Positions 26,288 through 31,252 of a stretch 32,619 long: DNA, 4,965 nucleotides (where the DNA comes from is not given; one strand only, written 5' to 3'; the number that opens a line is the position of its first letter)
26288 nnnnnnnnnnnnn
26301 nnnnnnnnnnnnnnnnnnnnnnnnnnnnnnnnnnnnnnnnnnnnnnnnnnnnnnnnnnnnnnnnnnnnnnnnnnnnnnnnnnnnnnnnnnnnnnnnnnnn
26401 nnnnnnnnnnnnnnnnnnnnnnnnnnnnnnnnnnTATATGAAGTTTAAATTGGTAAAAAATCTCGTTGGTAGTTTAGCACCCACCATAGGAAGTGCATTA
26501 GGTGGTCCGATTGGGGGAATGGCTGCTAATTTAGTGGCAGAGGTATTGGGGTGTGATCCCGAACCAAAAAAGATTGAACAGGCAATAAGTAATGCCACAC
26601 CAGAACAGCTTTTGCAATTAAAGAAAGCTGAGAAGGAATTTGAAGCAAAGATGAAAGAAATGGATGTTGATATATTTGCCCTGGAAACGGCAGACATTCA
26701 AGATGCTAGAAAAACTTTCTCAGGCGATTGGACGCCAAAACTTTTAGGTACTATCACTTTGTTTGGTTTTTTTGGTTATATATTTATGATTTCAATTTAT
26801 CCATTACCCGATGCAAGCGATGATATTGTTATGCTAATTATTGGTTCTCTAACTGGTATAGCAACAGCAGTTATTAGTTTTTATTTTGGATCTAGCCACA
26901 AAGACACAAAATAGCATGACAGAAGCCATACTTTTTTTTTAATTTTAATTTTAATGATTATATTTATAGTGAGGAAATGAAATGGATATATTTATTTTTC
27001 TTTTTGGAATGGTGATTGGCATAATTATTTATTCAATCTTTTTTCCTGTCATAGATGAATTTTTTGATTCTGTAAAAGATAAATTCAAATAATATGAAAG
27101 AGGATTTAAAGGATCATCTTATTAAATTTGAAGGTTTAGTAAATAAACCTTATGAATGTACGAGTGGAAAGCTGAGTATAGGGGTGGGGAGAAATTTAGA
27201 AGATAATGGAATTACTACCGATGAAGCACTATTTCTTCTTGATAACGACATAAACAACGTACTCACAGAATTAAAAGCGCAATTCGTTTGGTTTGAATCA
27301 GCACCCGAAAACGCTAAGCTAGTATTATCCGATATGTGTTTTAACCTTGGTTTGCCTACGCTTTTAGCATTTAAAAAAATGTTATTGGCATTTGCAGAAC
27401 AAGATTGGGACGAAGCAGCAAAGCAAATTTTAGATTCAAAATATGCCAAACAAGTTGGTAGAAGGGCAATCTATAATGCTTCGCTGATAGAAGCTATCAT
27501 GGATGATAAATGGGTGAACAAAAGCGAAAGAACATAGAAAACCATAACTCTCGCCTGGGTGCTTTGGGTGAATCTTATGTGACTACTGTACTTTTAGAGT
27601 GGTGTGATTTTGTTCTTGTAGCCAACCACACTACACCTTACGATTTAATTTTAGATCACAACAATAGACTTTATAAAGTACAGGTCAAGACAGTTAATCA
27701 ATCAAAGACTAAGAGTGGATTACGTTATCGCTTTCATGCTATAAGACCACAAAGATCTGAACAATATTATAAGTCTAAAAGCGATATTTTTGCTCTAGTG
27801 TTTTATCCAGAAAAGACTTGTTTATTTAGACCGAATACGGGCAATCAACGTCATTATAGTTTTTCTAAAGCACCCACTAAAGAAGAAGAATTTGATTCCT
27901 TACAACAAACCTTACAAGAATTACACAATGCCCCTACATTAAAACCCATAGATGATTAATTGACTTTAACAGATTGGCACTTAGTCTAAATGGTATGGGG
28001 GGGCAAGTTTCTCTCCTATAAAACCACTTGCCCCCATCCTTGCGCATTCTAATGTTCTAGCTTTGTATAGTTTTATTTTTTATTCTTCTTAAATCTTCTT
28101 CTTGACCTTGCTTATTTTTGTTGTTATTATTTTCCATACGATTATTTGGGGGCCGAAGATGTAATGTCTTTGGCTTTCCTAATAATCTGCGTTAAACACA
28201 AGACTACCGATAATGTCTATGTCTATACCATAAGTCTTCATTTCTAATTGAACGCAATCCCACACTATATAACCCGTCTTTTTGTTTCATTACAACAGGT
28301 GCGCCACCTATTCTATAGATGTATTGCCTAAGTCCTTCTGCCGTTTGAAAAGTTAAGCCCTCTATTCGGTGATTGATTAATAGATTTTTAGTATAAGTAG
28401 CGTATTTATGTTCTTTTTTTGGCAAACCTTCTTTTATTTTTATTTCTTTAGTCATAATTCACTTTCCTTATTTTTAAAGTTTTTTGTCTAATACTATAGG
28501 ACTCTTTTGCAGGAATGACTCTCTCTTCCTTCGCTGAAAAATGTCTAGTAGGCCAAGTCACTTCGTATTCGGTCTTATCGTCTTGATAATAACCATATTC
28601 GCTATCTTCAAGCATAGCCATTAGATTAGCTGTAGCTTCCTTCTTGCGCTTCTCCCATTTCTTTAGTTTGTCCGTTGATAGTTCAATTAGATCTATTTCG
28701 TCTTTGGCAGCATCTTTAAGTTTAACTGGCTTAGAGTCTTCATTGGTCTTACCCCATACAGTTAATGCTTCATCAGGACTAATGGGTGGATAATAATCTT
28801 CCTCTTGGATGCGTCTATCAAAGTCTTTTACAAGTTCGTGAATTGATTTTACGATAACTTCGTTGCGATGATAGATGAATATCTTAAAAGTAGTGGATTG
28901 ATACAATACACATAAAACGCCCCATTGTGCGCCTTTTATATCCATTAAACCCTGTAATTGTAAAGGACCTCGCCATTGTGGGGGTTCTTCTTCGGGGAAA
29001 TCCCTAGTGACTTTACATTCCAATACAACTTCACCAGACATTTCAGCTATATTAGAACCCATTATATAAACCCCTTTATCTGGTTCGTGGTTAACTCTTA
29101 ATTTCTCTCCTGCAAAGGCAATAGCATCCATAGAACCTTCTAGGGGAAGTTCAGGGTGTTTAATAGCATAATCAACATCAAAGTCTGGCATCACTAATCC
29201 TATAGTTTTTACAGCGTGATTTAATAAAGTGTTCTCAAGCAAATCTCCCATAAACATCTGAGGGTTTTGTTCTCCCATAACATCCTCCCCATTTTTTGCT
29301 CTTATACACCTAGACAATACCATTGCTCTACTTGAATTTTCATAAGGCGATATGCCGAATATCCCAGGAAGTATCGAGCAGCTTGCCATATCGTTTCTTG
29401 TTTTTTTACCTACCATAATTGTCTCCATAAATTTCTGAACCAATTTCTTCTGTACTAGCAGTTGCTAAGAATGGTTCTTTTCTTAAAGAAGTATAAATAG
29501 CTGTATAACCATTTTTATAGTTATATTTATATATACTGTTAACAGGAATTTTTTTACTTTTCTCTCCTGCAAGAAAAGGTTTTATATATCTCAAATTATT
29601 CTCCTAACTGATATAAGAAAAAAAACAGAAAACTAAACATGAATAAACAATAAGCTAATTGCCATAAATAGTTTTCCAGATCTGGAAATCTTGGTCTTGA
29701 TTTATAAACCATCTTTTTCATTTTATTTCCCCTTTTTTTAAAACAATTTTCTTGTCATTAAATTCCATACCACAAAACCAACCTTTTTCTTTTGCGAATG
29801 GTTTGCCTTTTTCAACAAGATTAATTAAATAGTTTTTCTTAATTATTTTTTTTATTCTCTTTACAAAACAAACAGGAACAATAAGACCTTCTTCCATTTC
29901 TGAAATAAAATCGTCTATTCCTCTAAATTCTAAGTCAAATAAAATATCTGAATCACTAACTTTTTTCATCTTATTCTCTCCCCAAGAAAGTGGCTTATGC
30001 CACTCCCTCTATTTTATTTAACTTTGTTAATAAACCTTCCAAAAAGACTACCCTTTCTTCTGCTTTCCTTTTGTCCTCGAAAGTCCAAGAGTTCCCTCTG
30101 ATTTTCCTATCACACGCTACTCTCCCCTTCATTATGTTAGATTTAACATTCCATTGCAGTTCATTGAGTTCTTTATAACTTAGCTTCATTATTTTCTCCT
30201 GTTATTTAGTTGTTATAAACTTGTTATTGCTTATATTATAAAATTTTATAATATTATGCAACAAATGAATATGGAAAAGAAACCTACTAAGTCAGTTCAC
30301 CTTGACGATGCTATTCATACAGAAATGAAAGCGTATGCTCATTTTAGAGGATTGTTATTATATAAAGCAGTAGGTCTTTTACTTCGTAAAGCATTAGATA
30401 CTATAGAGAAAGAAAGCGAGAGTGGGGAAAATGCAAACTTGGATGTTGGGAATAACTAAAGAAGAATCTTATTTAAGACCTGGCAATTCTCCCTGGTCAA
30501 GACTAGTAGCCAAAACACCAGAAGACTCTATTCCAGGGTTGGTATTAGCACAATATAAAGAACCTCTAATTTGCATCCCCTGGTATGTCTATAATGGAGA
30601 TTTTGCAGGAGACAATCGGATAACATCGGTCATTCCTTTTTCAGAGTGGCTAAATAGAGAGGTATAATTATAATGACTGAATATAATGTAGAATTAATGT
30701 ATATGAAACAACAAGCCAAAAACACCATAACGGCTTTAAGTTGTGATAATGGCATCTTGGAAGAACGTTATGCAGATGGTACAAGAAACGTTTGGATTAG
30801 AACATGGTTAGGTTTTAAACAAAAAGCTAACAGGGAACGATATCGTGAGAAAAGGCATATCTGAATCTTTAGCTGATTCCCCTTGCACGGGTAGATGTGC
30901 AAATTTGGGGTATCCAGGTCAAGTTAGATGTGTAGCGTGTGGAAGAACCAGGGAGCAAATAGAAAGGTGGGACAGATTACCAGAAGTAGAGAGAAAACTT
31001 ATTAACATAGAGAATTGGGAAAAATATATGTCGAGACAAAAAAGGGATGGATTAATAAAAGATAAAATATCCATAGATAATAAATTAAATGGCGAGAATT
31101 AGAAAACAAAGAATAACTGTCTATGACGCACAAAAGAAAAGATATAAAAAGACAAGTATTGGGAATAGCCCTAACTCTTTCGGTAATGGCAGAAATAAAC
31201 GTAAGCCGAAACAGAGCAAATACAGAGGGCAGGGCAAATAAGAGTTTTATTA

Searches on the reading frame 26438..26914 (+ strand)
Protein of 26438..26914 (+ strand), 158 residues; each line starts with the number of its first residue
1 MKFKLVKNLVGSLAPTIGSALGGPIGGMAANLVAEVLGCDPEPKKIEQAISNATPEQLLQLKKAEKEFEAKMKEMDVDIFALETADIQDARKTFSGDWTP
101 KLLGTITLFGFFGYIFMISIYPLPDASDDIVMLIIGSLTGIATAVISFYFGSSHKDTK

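Call 13: search_protein_families(library=phrogs, proteins=[window:26438-26914:+])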
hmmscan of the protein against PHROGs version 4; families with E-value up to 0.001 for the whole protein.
window:26438-26914:+ (158 aa): 1 family
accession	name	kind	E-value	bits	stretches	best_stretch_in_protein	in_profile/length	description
phrog_1544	-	unknown function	2e-27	97.2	1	1-157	1-186/200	-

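Call 87: find_homologous_proteins(query=window:26438-26914:+)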
Query window:26438-26914:+ (158 aa): 1736 proteins with E <= 0.001 among 1809 candidates; the best 120 are listed.
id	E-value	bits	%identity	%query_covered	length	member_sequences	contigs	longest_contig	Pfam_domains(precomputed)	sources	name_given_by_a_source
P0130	5.8e-97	340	100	100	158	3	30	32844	-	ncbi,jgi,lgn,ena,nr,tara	ncbi:MAG: hypothetical protein Unbinned4234contig1002_22 [Prokaryotic dsDNA virus sp.]|jgi:hypotheti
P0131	5.9e-91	320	92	100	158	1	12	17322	-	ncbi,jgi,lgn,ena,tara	jgi:hypothetical protein|tara:strand:- start:88 stop:564 length:477 start_codon:yes stop_codon:yes g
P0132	1.4e-87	310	89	100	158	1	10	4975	-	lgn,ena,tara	tara:strand:- start:14 stop:490 length:477 start_codon:yes stop_codon:yes gene_type:complete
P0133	9.1e-87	307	88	100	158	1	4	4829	-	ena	-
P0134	4.6e-86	305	87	100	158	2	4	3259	-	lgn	-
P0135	6.5e-86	304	87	100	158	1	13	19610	-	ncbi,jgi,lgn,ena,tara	jgi:hypothetical protein|tara:strand:- start:373 stop:849 length:477 start_codon:yes stop_codon:yes 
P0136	1.0e-84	300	91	94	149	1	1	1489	-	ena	-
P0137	6.3e-73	262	77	100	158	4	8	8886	-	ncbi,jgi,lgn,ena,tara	tara:strand:+ start:108 stop:584 length:477 start_codon:yes stop_codon:yes gene_type:complete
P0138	5.3e-72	259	77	100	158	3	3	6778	-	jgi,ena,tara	tara:strand:- start:73 stop:549 length:477 start_codon:yes stop_codon:yes gene_type:complete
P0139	1.8e-71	257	90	83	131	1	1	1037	-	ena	-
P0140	2.8e-71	257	73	98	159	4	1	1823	-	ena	-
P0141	1.3e-70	254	73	98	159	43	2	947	-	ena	-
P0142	1.6e-70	254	72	100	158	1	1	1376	-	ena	-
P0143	4.7e-70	253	71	100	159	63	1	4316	-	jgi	-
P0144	1.2e-69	251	71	100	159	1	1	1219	-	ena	-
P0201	2.0e-61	225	65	98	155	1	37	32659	-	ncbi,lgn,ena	-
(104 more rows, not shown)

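Call 88: find_encoding_contigs(protein=P0135, flank=10000, max_places=2)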
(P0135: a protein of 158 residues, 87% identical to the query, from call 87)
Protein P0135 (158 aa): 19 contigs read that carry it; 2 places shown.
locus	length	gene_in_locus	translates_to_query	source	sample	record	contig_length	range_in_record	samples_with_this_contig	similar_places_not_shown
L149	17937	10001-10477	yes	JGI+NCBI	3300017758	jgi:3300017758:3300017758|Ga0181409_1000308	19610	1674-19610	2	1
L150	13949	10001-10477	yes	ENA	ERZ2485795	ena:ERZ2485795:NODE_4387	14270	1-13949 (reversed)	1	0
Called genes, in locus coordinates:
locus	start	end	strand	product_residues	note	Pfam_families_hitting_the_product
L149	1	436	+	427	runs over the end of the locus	PF00145:DNA_methylase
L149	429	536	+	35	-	-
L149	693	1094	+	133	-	PF13730:HTH_36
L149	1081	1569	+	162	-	PF13384:HTH_23 (weak), PF13551:HTH_29 (faint)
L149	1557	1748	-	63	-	-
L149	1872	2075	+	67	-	PF06855:YozE_SAM_like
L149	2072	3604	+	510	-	-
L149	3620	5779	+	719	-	PF23899:SU10_portal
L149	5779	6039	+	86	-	-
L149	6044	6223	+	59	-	-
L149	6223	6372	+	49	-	-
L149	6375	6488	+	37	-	-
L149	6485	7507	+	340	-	-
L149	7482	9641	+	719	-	-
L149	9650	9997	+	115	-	-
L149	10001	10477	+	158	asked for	-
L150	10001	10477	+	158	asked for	-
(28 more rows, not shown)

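Call 89: find_encoding_contigs(protein=P0201, flank=10000, max_places=2)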
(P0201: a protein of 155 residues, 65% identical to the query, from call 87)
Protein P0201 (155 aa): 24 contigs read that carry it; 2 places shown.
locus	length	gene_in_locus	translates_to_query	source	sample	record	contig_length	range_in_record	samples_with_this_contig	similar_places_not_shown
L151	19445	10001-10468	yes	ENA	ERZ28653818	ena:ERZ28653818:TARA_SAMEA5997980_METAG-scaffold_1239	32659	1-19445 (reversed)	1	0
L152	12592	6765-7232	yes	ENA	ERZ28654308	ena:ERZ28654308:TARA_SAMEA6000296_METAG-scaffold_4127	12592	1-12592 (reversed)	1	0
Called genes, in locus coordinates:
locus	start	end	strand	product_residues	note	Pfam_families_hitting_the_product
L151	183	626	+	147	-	-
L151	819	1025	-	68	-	-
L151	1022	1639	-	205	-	-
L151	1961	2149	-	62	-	-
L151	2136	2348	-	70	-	-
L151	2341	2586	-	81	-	-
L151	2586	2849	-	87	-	-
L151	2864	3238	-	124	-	PF27190:KlcB_3rd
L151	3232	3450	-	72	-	-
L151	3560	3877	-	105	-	-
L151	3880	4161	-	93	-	-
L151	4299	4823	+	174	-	-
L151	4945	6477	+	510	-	-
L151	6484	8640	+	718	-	PF23899:SU10_portal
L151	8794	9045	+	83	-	-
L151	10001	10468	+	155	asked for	-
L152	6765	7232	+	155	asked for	-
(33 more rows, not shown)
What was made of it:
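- Tried and rejected: They led to SU10-like podovirus contigs rather than to relatives (calls 88, 89).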

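Call 94: find_encoding_contigs(protein=P0130, flank=10000, max_places=8)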
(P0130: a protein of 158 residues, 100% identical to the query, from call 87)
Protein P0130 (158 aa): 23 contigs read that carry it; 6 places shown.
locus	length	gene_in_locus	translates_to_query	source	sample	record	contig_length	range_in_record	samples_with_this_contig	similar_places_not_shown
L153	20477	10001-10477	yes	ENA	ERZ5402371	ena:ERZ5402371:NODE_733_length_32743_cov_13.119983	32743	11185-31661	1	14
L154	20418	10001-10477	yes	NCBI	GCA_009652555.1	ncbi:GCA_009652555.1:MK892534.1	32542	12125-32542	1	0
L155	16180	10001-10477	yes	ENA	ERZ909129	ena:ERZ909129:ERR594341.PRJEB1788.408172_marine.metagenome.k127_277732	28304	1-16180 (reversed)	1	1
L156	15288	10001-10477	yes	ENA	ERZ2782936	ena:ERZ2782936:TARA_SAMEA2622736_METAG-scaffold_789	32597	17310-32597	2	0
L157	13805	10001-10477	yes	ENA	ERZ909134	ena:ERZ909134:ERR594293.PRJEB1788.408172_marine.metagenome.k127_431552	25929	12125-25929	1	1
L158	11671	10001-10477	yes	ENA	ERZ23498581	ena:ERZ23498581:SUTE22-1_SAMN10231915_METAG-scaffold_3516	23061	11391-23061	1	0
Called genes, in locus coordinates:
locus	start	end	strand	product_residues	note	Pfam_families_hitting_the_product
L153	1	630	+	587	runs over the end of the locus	-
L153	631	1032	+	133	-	PF22262:DUF6950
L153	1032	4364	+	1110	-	PF13550:Phage-tail_3, PF24421:Ig_J (weak), PF00041:fn3, PF07495:Y_Y_Y (weak), PF25059:FN3_DSCAM-DSCAML_C (weak)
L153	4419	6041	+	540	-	PF13884:Peptidase_S74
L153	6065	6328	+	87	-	-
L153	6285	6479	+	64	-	-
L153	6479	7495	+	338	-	-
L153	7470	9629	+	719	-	-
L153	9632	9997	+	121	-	-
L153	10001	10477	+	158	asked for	-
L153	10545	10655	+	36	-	-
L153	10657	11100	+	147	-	PF00959:Phage_lysozyme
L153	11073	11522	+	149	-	PF11645:PDDEXK_5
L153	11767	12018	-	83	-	-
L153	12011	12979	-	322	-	-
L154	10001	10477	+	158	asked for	-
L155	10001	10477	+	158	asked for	-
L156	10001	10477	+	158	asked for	-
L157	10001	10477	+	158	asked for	-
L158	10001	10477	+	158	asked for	-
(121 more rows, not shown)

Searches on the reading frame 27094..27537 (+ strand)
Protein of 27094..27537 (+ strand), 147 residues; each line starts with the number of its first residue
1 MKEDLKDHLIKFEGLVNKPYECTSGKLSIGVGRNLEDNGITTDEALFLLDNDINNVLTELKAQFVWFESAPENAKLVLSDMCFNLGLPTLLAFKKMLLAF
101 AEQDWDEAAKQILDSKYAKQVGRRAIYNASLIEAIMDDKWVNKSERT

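Call 13: search_protein_families(library=phrogs, proteins=[window:27094-27537:+])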
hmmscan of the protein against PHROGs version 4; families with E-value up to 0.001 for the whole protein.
window:27094-27537:+ (147 aa): 6 families
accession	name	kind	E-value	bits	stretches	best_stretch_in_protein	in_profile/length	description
phrog_7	-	lysis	2.7e-17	63.2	1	9-119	562-677/873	endolysin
phrog_13211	-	tail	3.4e-10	39.6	1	37-134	787-885/887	baseplate hub subunit and tail lysozyme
phrog_33534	-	unknown function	1.2e-08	35.9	1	58-130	2-80/94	-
phrog_2083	-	head and packaging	5.6e-06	26.2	1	6-132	764-899/908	internal virion lysozyme motif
phrog_430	-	tail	1.3e-05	24.8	1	8-127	170-280/868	baseplate hub subunit and tail lysozyme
phrog_15410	-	unknown function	0.00041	20.5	1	20-125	188-304/311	-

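Call 28: find_related_loci(query=window:27094-27537:+, collection=viral_contigs, flank=10000)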
Query window:27094-27537:+ (147 aa) in viral_contigs; peptide patterns used: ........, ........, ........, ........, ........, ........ (x = any residue, [..] = any of these).
11 stretches matched a pattern; 1 encode a relative of the query (tblastn E <= 1e-3); 1 distinct loci.
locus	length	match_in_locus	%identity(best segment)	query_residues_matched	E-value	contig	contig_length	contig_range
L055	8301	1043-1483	100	1-147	4e-99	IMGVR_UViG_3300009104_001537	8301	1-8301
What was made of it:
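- Tried and rejected: The endolysin gave only one near-identical strain (call 28).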

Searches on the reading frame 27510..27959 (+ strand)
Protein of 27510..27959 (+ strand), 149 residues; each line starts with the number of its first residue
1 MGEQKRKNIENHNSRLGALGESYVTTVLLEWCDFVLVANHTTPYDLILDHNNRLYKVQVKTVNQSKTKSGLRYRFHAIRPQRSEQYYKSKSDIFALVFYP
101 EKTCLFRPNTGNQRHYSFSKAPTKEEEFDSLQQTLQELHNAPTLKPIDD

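Call 13: search_protein_families(library=phrogs, proteins=[window:27510-27959:+])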
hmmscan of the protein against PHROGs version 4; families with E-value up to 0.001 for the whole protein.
window:27510-27959:+ (149 aa): 1 family
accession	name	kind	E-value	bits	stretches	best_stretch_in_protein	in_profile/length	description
phrog_5018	-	unknown function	1.1e-10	42.8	1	36-123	27-116/134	-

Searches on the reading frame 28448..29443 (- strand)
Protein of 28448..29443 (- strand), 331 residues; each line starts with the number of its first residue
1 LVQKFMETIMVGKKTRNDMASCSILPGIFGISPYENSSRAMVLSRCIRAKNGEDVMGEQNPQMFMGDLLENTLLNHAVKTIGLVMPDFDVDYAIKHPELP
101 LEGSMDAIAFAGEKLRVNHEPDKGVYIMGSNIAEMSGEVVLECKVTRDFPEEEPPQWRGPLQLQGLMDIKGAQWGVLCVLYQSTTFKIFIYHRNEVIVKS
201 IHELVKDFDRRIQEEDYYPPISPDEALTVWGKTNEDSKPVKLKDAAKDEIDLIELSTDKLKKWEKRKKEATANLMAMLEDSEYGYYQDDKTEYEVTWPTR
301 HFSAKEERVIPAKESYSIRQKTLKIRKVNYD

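Call 13: search_protein_families(library=phrogs, proteins=[window:28448-29443:-])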
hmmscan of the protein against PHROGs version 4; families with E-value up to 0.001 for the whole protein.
window:28448-29443:- (331 aa): 1 family
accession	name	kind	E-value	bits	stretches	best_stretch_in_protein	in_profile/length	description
phrog_434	-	DNA, RNA and nucleotide metabolism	6.3e-20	72.7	1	15-300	63-325/372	RecE-like recombination exonuclease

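Call 32: search_protein_families(library=pfam, max_evalue=0.01, proteins=[window:28448-29443:-])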
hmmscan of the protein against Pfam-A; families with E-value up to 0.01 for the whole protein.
window:28448-29443:- (331 aa): 0 families

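Call 52: find_related_loci(query=window:28448-29443:-, collection=metagenome_contigs, flank=10000)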
Query window:28448-29443:- (331 aa) in metagenome_contigs; peptide patterns used: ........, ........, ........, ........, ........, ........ (x = any residue, [..] = any of these).
114 stretches matched a pattern, but none encodes a relative of the query by tblastn (E <= 1e-3).
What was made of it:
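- Tried and rejected: The RecE-like protein gave no relatives in metagenome contigs (call 52).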

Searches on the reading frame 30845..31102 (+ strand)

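Call 12: search_protein_families(library=phrogs, proteins=[window:30845-31102:+])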
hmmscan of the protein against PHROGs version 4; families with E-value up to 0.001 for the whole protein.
window:30845-31102:+ (85 aa): 0 families

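Call 32: search_protein_families(library=pfam, max_evalue=0.01, proteins=[window:30845-31102:+])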
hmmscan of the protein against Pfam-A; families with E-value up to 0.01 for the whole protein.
window:30845-31102:+ (85 aa): 1 family
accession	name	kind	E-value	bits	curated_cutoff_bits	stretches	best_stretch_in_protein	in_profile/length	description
PF06945.18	DUF1289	-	8.2e-06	26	27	1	12-53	1-39/47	Protein of unknown function (DUF1289)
